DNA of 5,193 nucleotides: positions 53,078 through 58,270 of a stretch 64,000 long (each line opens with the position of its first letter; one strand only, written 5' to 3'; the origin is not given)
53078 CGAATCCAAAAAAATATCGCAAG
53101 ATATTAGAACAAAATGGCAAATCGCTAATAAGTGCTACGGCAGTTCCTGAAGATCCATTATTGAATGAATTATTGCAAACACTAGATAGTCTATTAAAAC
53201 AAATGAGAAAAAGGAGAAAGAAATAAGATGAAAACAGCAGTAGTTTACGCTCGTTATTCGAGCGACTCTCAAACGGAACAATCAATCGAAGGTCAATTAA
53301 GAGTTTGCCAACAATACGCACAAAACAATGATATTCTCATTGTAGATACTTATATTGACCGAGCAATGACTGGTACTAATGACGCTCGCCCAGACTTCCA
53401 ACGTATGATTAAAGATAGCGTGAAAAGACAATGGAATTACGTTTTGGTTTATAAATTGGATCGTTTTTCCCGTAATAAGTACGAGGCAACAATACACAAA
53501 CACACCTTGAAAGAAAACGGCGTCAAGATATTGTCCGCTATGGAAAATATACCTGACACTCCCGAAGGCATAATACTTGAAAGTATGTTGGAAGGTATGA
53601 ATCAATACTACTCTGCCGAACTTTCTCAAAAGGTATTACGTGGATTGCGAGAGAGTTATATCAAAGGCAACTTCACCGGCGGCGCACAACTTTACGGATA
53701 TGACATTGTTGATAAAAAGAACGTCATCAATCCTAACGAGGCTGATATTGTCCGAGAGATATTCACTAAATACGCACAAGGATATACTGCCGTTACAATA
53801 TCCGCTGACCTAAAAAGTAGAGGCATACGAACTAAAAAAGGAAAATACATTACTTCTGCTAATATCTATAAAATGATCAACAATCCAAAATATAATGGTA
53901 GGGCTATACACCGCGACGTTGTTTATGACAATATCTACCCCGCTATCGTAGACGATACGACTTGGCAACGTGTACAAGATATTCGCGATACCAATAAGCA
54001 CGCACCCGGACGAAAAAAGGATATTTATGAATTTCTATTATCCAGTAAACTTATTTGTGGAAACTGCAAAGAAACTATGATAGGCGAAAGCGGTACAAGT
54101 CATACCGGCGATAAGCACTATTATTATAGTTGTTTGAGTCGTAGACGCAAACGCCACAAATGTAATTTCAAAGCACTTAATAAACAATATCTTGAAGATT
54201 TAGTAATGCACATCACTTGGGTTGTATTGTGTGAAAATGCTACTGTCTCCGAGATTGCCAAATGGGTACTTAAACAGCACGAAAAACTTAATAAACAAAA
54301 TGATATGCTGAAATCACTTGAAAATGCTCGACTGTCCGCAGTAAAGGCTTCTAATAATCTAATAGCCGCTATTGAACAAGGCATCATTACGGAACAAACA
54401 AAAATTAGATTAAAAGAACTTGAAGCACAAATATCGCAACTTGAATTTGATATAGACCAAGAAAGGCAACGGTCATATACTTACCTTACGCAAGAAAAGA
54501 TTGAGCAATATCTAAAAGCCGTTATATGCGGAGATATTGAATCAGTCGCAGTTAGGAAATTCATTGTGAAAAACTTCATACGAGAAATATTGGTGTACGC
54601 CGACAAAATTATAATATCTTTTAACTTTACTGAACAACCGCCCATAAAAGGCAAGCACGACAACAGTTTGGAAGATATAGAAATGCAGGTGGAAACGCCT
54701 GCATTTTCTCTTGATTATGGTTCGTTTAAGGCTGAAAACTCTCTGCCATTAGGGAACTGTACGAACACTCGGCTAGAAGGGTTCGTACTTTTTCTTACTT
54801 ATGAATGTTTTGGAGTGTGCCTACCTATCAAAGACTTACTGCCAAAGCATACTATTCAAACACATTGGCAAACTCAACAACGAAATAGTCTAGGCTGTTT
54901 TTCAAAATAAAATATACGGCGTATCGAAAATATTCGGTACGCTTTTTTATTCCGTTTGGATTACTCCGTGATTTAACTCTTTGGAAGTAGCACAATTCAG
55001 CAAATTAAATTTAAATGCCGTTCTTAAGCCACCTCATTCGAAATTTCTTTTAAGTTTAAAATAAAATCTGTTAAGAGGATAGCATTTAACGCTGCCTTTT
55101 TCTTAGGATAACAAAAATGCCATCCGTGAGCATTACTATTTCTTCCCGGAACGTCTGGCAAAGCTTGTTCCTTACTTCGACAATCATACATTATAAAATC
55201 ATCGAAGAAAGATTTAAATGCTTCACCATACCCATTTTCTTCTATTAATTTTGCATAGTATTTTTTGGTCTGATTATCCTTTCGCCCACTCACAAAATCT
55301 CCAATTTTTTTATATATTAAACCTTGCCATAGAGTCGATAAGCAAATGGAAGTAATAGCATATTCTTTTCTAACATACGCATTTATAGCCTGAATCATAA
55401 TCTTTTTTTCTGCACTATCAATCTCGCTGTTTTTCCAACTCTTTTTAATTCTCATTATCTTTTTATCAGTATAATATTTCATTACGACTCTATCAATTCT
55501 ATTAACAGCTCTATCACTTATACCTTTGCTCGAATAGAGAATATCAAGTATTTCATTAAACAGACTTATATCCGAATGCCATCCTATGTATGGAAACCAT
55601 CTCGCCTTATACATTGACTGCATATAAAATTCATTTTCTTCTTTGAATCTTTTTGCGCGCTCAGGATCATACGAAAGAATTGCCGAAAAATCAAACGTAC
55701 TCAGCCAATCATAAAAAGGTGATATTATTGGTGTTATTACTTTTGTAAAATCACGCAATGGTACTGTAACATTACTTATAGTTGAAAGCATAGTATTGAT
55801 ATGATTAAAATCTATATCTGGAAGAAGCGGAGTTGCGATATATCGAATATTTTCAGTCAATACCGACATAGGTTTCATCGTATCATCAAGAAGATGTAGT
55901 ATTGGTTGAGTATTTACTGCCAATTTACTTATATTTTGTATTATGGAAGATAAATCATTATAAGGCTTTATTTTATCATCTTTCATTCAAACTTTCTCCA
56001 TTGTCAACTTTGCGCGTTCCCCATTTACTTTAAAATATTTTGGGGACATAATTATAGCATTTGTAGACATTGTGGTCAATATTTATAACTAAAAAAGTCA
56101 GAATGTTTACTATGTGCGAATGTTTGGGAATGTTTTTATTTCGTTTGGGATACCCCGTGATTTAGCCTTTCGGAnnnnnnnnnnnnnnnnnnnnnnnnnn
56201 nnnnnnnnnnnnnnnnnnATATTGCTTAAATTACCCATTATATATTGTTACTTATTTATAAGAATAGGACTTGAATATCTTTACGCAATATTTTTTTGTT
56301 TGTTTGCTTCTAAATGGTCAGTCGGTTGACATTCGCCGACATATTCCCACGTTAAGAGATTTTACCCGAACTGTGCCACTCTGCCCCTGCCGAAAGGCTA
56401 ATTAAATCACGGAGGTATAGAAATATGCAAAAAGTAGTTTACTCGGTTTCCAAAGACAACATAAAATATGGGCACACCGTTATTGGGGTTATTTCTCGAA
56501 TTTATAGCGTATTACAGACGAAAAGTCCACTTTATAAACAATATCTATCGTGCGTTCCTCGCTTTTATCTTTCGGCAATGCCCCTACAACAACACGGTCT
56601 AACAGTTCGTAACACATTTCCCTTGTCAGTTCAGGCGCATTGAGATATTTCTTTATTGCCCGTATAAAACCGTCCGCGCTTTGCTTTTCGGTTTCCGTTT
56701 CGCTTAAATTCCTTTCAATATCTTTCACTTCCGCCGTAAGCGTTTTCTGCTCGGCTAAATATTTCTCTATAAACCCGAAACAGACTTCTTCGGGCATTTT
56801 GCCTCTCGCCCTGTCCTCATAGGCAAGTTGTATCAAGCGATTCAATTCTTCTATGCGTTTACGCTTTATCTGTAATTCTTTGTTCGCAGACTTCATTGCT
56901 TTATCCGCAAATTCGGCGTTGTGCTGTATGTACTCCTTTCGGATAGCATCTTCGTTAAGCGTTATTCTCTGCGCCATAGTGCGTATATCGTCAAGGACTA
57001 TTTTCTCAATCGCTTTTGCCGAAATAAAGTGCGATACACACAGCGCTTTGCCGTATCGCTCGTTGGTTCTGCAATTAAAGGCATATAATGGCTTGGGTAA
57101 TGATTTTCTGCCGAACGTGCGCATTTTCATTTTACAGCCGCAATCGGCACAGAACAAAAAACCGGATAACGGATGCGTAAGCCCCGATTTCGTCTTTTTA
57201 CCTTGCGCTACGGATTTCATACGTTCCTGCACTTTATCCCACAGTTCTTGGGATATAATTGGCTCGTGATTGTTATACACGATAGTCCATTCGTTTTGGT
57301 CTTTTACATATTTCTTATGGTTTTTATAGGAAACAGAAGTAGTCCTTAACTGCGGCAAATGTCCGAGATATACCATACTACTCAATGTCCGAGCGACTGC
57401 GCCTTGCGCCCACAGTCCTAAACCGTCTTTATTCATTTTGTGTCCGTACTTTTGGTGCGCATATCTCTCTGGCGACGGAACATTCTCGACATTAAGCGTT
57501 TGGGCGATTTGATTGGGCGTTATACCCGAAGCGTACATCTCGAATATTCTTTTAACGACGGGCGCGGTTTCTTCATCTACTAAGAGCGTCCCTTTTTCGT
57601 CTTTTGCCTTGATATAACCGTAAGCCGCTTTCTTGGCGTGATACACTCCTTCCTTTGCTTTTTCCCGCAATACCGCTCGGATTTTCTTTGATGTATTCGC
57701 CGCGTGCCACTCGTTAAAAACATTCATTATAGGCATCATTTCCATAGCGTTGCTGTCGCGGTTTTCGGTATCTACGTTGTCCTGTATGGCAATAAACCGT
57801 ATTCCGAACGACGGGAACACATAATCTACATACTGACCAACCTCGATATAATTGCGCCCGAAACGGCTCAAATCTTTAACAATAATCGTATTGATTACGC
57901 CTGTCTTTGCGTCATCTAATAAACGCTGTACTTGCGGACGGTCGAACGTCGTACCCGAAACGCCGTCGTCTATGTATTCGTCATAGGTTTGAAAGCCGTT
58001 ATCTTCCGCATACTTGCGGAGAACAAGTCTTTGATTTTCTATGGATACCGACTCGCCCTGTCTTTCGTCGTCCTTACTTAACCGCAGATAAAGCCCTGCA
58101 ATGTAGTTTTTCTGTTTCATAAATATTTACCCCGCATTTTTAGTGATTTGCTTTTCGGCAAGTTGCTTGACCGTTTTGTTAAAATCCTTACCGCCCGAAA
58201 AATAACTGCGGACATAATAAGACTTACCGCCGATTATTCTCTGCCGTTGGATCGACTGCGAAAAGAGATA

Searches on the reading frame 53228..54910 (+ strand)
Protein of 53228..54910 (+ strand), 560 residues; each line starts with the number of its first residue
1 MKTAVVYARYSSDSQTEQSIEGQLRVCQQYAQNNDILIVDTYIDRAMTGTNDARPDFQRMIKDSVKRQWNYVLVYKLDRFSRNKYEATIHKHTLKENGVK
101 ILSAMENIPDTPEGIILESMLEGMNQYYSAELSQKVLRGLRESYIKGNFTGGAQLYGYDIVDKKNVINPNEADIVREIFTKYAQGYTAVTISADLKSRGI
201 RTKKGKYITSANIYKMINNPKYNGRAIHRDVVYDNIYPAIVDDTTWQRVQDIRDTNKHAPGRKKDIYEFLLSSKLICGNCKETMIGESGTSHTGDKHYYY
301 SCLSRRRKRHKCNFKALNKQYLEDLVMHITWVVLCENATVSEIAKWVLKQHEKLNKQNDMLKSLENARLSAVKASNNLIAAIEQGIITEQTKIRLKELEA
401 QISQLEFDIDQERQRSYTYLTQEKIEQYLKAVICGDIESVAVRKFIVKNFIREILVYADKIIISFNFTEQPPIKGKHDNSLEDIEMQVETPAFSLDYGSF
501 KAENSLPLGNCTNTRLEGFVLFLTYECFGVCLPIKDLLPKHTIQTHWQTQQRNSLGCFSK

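Call 20: search_protein_families(library=pfam, proteins=[window:53228-54910:+], max_evalue=0.01)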
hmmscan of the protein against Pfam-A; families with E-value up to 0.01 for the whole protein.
window:53228-54910:+ (560 aa): 3 families
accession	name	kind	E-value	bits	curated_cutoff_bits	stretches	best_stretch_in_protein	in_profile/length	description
PF00239.26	Resolvase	-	4.4e-27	95.4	23.3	1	4-144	1-140/145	Resolvase, N terminal domain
PF07508.19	Recombinase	-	2.8e-18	66.5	21.1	1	169-256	1-102/102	Recombinase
PF13408.12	Zn_ribbon_recom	-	1.1e-09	39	25.3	1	270-327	1-54/58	Recombinase zinc beta ribbon domain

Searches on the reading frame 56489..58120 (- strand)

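Call 20: search_protein_families(library=pfam, proteins=[window:56489-58120:-], max_evalue=0.01)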
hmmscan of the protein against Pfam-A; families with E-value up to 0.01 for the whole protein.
window:56489-58120:- (543 aa): 4 families
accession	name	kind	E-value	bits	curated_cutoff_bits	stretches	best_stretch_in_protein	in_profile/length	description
PF00239.26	Resolvase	-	7.3e-29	101.2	23.3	1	10-159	3-144/145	Resolvase, N terminal domain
PF07508.19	Recombinase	-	5.1e-24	84.9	21.1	1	183-302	1-100/102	Recombinase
PF13408.12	Zn_ribbon_recom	-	1.1e-13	51.7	25.3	1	317-380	1-58/58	Recombinase zinc beta ribbon domain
PF14287.11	DUF4368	-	4.1e-11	43.4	25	1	472-530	2-61/67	Domain of unknown function (DUF4368)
